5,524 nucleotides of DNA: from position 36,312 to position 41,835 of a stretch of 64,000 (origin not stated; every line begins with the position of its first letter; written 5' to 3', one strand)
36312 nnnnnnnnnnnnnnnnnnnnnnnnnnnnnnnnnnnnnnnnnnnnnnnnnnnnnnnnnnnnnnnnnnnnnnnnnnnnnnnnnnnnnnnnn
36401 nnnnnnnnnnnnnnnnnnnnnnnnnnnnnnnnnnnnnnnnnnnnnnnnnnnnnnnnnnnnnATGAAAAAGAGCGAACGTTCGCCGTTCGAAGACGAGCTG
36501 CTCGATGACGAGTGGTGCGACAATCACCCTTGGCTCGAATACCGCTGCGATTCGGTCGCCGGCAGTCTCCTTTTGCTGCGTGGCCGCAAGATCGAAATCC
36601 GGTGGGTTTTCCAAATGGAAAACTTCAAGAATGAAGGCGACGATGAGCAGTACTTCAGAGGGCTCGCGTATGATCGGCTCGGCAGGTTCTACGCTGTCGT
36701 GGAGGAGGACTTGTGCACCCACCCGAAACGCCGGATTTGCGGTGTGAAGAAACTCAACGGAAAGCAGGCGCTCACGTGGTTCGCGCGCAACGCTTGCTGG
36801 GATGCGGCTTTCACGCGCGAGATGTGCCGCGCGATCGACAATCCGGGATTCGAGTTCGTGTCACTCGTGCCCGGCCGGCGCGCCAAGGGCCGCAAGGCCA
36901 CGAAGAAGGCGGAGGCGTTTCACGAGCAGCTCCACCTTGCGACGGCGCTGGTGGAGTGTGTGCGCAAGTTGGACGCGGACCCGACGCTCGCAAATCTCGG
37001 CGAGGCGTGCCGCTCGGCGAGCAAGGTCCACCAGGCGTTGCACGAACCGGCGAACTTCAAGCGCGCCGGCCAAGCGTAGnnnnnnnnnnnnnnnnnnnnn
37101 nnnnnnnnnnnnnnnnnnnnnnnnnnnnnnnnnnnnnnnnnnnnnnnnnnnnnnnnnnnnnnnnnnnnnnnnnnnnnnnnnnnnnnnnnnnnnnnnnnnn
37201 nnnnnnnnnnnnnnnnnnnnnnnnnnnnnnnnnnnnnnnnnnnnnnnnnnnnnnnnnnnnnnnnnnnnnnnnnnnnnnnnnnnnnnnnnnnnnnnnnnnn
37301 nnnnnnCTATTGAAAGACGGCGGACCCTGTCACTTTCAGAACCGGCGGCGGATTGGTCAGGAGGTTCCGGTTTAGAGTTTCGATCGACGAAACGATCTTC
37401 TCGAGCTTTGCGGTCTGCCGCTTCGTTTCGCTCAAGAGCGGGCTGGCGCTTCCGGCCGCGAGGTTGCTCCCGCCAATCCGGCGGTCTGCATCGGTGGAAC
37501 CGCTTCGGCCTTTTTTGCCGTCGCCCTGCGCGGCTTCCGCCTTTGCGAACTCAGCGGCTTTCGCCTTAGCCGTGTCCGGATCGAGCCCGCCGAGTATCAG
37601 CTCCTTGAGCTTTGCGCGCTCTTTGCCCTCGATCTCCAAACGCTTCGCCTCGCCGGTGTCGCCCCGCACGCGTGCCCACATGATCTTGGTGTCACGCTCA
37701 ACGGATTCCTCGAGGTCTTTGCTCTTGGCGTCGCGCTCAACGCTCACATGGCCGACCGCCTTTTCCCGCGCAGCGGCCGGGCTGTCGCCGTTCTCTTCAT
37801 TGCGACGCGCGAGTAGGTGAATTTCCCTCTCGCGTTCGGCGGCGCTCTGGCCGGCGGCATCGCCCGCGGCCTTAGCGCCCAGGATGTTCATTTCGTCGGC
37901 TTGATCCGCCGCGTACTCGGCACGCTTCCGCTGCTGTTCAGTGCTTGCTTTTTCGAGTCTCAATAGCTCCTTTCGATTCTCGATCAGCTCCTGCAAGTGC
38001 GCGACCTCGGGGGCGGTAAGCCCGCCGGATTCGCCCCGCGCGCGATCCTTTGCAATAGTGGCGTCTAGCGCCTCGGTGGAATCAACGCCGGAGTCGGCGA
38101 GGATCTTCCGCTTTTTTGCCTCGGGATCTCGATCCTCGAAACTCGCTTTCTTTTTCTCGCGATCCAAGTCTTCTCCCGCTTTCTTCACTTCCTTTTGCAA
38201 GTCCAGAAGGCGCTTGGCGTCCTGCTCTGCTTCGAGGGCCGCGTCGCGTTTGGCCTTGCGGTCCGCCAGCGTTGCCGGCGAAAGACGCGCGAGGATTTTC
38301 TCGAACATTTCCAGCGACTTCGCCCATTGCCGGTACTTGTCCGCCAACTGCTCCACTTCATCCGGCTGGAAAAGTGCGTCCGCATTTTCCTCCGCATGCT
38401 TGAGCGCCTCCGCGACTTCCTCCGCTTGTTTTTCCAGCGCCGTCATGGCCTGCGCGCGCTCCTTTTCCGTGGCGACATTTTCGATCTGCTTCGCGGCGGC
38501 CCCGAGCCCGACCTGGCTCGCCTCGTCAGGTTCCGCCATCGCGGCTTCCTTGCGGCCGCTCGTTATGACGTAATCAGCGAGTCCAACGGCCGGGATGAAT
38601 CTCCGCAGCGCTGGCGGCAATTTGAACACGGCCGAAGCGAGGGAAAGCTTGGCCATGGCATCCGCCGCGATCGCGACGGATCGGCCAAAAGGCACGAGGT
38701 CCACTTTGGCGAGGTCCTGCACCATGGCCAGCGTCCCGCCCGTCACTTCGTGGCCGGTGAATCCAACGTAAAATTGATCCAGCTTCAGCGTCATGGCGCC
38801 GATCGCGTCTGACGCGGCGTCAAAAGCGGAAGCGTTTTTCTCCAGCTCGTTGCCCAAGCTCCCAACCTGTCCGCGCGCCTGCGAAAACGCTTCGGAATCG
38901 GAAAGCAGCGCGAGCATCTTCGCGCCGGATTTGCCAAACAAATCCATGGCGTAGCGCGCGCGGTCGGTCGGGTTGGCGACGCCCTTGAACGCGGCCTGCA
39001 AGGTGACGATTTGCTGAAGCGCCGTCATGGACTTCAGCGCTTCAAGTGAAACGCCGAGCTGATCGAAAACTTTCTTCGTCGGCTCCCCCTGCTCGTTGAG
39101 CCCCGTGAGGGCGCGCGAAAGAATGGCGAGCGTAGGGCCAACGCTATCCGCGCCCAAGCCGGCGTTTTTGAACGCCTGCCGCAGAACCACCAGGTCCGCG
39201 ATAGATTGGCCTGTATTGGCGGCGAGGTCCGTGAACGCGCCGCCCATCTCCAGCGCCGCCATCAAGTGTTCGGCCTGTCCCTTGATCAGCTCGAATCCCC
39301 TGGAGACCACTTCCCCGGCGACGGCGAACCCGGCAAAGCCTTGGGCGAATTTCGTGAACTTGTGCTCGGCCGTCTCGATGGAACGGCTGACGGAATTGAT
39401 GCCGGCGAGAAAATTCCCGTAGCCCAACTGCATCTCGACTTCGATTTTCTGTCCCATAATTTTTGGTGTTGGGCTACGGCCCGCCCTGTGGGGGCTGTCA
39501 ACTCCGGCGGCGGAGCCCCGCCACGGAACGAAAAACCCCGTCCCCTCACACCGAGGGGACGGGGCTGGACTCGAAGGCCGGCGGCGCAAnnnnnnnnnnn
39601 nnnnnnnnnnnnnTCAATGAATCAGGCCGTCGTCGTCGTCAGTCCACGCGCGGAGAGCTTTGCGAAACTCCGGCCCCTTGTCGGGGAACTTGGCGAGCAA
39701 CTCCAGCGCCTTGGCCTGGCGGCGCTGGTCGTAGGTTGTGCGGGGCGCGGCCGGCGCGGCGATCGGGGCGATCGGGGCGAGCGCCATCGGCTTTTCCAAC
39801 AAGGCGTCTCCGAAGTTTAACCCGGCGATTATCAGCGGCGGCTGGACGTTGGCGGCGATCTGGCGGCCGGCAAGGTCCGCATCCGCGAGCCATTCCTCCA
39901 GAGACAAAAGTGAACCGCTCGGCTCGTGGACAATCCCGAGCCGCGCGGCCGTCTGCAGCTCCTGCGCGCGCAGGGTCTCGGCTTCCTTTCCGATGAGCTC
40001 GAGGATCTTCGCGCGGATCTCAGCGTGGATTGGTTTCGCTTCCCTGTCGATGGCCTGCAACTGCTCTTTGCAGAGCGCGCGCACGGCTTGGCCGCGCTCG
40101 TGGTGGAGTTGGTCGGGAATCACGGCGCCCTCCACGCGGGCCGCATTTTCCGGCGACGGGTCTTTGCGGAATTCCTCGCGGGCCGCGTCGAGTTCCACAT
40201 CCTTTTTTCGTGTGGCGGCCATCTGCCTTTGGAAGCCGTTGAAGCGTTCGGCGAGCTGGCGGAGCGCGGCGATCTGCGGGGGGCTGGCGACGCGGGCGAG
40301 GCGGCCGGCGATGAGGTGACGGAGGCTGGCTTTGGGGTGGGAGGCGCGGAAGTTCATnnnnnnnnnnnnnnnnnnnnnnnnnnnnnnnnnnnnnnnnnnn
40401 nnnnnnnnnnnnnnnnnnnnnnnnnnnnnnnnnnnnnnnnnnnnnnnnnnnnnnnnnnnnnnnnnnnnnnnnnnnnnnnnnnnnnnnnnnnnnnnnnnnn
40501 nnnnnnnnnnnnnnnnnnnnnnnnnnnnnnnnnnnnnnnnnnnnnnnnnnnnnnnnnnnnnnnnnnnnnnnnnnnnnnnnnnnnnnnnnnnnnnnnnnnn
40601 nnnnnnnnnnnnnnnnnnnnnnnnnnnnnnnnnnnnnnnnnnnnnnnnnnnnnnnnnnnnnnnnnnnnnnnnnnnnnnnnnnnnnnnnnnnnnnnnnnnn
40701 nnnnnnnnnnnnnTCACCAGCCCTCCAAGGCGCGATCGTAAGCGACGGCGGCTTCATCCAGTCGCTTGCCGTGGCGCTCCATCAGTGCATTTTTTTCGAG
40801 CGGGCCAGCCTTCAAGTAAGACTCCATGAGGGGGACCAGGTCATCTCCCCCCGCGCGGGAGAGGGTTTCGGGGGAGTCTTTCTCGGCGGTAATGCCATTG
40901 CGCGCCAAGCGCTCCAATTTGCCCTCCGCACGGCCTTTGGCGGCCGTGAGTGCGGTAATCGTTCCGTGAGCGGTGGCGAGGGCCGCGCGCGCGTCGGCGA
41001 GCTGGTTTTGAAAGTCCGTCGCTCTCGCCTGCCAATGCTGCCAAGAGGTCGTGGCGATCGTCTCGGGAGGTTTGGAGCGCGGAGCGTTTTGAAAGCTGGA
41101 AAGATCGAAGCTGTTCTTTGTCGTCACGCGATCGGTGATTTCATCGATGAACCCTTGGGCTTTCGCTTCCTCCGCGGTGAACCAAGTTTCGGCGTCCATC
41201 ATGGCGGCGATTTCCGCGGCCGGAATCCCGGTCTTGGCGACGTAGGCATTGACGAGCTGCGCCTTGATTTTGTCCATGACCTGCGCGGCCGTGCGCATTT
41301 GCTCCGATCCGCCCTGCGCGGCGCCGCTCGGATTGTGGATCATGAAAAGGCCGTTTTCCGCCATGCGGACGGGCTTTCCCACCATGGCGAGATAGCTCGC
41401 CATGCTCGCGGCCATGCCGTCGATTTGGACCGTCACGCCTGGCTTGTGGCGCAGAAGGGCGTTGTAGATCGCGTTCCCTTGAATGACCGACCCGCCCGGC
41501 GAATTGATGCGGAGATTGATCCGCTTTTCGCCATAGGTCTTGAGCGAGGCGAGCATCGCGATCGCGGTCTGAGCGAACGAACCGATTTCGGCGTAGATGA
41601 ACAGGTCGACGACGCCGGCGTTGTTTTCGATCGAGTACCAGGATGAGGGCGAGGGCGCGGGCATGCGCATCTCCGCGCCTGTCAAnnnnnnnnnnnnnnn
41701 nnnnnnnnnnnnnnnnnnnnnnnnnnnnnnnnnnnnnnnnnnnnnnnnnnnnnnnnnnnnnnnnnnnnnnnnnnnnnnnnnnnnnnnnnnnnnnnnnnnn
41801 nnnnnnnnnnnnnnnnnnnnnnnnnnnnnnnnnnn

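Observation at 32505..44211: A 10-kb integrase-bearing element is inserted inside the prophage portal gene; precise excision would rebuild an intact lambda-type portal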

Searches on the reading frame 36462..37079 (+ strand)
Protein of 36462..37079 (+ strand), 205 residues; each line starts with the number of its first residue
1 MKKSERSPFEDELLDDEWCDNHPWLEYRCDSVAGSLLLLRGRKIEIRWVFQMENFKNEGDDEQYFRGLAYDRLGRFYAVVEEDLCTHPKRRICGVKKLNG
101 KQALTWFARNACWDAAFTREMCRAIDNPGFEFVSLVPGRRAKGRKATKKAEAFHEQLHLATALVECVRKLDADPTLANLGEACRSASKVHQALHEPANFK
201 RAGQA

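Call 8: search_protein_families(library=pfam, max_evalue=0.01, proteins=[window:36462-37079:+])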
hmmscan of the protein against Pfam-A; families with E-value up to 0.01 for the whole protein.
window:36462-37079:+ (205 aa): 0 families

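Call 9: search_protein_families(library=phrogs, max_evalue=0.001, proteins=[window:36462-37079:+])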
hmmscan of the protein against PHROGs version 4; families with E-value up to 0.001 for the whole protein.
window:36462-37079:+ (205 aa): 0 families

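Call 69: search_solved_structures(query=window:36462-37079:+, max_evalue=1)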
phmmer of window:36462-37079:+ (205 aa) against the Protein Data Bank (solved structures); distinct sequences matched with E-value up to 1: 0.

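Call 71: find_homologous_proteins(query=window:36462-37079:+)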
Query window:36462-37079:+ (205 aa): 11 proteins with E <= 0.001 among 211 candidates.
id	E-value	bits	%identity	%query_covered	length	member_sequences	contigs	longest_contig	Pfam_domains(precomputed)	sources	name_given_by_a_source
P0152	1.1e-138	478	100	100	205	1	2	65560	-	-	-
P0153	1.5e-61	226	58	92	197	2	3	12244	-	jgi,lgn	jgi:hypothetical protein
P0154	2.6e-61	225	59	91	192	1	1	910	-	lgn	-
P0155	2.1e-60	222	57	90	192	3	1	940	-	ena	-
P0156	2.1e-52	196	55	84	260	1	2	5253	-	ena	-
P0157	1.5e-47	180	52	82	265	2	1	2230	-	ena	-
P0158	1.6e-39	154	65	55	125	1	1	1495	-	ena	-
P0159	1.1e-36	144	55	60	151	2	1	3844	-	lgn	-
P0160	5.7e-28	116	56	52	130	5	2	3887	-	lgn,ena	-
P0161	2.4e-26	111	41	93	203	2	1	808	-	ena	-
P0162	2.9e-19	87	58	35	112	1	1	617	-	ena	-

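Call 72: find_encoding_contigs(protein=P0153, flank=10000, max_places=4)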
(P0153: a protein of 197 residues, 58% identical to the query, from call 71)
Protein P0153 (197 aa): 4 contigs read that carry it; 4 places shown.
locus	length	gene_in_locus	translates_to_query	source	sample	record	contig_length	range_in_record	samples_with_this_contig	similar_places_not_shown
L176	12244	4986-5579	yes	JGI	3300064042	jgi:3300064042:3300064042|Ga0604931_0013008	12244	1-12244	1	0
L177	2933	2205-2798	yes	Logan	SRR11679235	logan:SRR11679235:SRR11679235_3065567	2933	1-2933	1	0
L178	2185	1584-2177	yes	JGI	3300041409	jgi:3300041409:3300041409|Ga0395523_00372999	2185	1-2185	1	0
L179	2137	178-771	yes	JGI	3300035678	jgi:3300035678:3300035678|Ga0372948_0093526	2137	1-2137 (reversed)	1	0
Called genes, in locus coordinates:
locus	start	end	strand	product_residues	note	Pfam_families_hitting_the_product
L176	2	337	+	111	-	?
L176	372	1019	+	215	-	-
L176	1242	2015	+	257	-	-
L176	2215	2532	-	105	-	PF12616:DUF3775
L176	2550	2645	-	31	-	-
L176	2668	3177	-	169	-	-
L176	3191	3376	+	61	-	-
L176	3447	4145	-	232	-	PF18762:Kinase-PolyVal (weak)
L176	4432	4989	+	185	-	-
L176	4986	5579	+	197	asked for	-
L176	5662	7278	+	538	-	PF00589:Phage_integrase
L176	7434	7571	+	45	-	-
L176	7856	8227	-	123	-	PF00462:Glutaredoxin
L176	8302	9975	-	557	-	PF00575:S1, PF13509:S1_2 (faint), PF21710:Spt6_S1 (faint), PF24685:OB_RRP5_4th (faint), PF00575:S1, PF00575:S1, PF23459:S1_RRP5 (weak), PF00575:S1, +2 more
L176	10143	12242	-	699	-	?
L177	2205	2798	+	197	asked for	-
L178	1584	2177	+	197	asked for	-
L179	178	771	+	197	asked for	-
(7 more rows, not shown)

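Call 84: predict_structure(alignment_id=A4)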
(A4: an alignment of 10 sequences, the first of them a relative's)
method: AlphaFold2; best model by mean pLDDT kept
length: 205 residues; sequences in the alignment: 10
mean_pLDDT: 61.0   pTM: 0.52
mean pLDDT of the five models: 61.0, 59.3, 58.9, 58.2, 55.8
residues with pLDDT >= 90: 0; 70-90: 70; 50-70: 79; < 50: 56
segments of 3 or more residues with pLDDT < 50: 1-33, 134-144, 201-205
pLDDT, mean of each block of 10 residues (from residue 1): 41 37 35 60 78 60 75 82 63 79 83 75 73 44 49 62 58 62 59 54 47
secondary structure, 60 per line:
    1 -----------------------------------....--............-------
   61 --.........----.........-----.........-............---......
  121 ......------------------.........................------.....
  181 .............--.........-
elements in order: E36-39 E42-53 E63-71 E76-84 E90-98 H100-111 H115-126 H145-169 H176-193 H196-204

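Call 87: fold_search(model_id=the predicted structure, library=pdb)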
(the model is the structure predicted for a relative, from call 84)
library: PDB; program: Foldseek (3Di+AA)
matches with E <= 10: 440; with E <= 0.001: 0
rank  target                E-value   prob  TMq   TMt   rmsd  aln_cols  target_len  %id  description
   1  6a70_B                3.9e-01  0.11  0.17  0.06  19.5       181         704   13  Structure of the human PKD1/PKD2 complex (released 2018-08-15)
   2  7sny                  4.4e-01  0.33  0.19  0.23   5.5        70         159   20  2.10A Resolution Structure of NanoBiT Complementation Reporter Large Subunit LgBiT (released 2022-11-16)
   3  9r2l_A                4.4e-01  0.11  0.14  0.20  14.7       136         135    6  De novo designed N37 protein fold (released 2025-05-14)
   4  8h0h_A                4.7e-01  0.16  0.17  0.22   7.5        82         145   11  Hypotethical protein from Mycobacterium tuberculsosis (released 2023-09-06)
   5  8zkt_A                4.7e-01  0.11  0.17  0.06  20.0       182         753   14  Structure of Polycystin-1/Polycystin-2 complex with GOF mutations (released 2025-05-21)
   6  8z6b_A                4.7e-01  0.08  0.14  0.05  19.9       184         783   12  Structure of Polycystin-1/Polycystin-2 complex (released 2025-04-23)
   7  8z6h_A                5.0e-01  0.14  0.18  0.05  18.7       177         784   11  Structure of Polycystin-1/Polycystin-2 complex with Phosphatidylglycerol-bound (released 2025-04-23)
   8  3tvv_B                5.0e-01  0.12  0.14  0.12  12.1       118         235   14  Structure of the tandem PH domains of Rtt106 (residues 68-315) (released 2012-02-01)
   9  9har_AA               5.0e-01  0.08  0.12  0.16  16.1        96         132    9  pT=3 virus-like particle of ssRNA phage ESE017 coat protein (released 2024-11-13)
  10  8zks_A                5.3e-01  0.08  0.15  0.06  21.5       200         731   13  Structure of Polycystin-1/Polycystin-2 complex with GOF mutation (released 2025-05-21)
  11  3nm7_D                7.0e-01  0.35  0.23  0.48   6.3        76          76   13  Crystal Structure of Borrelia burgdorferi Pur-alpha (released 2010-10-06)
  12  1ii8_A                7.0e-01  0.11  0.17  0.18  17.5       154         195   12  Crystal structure of the P. furiosus Rad50 ATPase domain (released 2001-05-30)
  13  6dr1                  7.0e-01  0.04  0.09  0.07  15.3       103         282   14  YopH PTP1B Chimera 2 PTPase (released 2018-08-29)
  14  3nm7_C                7.4e-01  0.51  0.20  0.45   2.8        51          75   14  Crystal Structure of Borrelia burgdorferi Pur-alpha (released 2010-10-06)
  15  8h2d_A                7.4e-01  0.18  0.19  0.26   9.9        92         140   12  The hypothetical protein from Mycobacterium tuberculosis mutant - E47A (released 2023-09-06)
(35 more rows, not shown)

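Call 94: find_related_loci(query=A4, collection=viral_contigs, flank=10000)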
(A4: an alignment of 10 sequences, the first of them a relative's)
Query A4 (205 aa) in viral_contigs; peptide patterns used: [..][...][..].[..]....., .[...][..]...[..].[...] (x = any residue, [..] = any of these).
100 stretches matched a pattern, but none encodes a relative of the query by tblastn (E <= 1e-3).

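Call 97: search_protein_families(library=padloc, max_evalue=0.01, proteins=[window:36462-37079:+])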
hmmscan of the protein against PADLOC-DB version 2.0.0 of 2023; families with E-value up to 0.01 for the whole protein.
window:36462-37079:+ (205 aa): 0 families

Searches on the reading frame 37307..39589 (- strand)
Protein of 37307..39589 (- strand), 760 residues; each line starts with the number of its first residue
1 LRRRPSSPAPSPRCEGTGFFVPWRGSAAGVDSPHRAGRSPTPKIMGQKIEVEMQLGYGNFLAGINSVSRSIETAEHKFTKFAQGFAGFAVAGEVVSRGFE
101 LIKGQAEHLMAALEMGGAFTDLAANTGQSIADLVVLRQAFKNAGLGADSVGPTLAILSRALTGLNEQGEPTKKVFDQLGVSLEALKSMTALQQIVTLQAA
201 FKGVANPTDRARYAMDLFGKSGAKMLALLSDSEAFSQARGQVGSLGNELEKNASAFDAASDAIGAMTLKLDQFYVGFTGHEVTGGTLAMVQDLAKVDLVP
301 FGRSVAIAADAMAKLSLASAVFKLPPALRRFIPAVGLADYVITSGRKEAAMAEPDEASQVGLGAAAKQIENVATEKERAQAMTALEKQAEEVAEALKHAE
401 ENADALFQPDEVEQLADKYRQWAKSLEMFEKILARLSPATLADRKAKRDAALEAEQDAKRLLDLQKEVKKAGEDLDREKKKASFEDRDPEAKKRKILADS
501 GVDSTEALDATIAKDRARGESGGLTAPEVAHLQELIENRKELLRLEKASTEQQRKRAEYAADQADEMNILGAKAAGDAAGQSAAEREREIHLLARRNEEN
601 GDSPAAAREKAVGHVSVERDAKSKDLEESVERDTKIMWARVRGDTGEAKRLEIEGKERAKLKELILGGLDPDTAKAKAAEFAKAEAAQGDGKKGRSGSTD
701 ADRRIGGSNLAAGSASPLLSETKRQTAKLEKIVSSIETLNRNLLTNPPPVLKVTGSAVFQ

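Call 8: search_protein_families(library=pfam, max_evalue=0.01, proteins=[window:37307-39589:-])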
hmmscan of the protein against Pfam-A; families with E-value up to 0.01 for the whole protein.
window:37307-39589:- (760 aa): 0 families

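Call 9: search_protein_families(library=phrogs, max_evalue=0.001, proteins=[window:37307-39589:-])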
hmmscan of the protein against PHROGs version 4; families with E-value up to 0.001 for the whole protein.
window:37307-39589:- (760 aa): 1 family
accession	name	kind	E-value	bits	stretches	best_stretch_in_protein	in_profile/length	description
phrog_9483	-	tail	1.1e-10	41.7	1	60-266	18-221/657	tail length tape measure protein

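Call 97: search_protein_families(library=padloc, max_evalue=0.01, proteins=[window:37307-39589:-])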
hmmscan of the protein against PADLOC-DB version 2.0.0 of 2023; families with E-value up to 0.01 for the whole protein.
window:37307-39589:- (760 aa): 0 families

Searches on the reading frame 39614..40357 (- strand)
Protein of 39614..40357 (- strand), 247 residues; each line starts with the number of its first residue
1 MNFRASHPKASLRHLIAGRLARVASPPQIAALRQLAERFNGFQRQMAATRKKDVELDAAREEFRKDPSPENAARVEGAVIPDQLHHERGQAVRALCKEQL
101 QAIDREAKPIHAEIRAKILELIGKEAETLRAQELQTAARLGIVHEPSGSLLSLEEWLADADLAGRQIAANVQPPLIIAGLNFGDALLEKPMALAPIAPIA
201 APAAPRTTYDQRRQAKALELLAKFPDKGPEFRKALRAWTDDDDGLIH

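Call 8: search_protein_families(library=pfam, max_evalue=0.01, proteins=[window:39614-40357:-])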
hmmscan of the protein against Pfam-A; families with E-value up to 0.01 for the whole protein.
window:39614-40357:- (247 aa): 0 families

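Call 9: search_protein_families(library=phrogs, max_evalue=0.001, proteins=[window:39614-40357:-])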
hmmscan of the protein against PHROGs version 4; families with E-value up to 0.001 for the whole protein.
window:39614-40357:- (247 aa): 0 families

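Call 70: search_solved_structures(query=window:39614-40357:-, max_evalue=1)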
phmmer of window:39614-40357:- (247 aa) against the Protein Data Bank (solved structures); distinct sequences matched with E-value up to 1: 0.

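Call 97: search_protein_families(library=padloc, max_evalue=0.01, proteins=[window:39614-40357:-])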
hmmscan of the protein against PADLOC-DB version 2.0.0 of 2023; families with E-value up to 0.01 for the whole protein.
window:39614-40357:- (247 aa): 0 families

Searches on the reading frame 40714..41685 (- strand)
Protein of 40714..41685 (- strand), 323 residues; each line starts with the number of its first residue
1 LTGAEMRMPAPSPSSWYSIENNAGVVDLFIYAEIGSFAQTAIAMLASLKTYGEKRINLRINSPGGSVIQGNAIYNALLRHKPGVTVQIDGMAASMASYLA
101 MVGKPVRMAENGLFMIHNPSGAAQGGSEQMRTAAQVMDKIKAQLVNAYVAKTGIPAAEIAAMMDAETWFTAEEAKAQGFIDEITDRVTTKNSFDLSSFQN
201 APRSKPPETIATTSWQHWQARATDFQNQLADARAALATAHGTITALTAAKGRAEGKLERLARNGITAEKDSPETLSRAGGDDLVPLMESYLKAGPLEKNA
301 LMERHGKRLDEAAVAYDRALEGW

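Call 8: search_protein_families(library=pfam, max_evalue=0.01, proteins=[window:40714-41685:-])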
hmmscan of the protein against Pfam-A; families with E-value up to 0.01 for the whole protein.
window:40714-41685:- (323 aa): 3 families
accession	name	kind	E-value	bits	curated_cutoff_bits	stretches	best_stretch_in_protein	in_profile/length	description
PF00574.28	CLP_protease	-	1.3e-37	129.8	20.2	1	29-185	20-180/182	Clp protease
PF01972.22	SDH_protease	-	0.00098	18.7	31.3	1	50-114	88-152/286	ClpP-like SDH-type serine proteinase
PF01343.23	Peptidase_S49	-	0.0028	18.1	24.9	0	133-189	88-143/154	Peptidase family S49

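Call 9: search_protein_families(library=phrogs, max_evalue=0.001, proteins=[window:40714-41685:-])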
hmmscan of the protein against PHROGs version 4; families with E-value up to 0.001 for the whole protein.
window:40714-41685:- (323 aa): 12 families
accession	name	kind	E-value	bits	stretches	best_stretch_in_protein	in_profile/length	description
phrog_133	-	head and packaging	1.3e-71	243.1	1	12-235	5-228/668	head maturation protease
phrog_94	-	head and packaging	1.2e-68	234.1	1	20-210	75-279/622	head maturation protease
phrog_3348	-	unknown function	4e-61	208.4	1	13-204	21-218/386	-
phrog_2976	-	head and packaging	8.4e-59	201.2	1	14-248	6-257/394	head maturation protease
phrog_1684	-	head and packaging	7.8e-45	154.5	1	30-234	45-255/284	head maturation protease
phrog_53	-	head and packaging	3.6e-29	103.4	1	53-270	117-389/583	head maturation protease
phrog_13984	-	unknown function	3.7e-19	70.1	1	13-115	18-122/123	-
phrog_1827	-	other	3.8e-17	63.3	1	43-175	41-174/202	ATP-dependent protease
phrog_23753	-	head and packaging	3.8e-10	40.8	1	51-186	39-174/298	head maturation protease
phrog_5410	-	other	3e-07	30.9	1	53-175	55-177/323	ATP-dependent protease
phrog_33547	-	unknown function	2.2e-06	27.9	1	55-183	31-158/357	-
phrog_20705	-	head and packaging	8e-06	25.4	1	57-186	214-348/690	virion structural protein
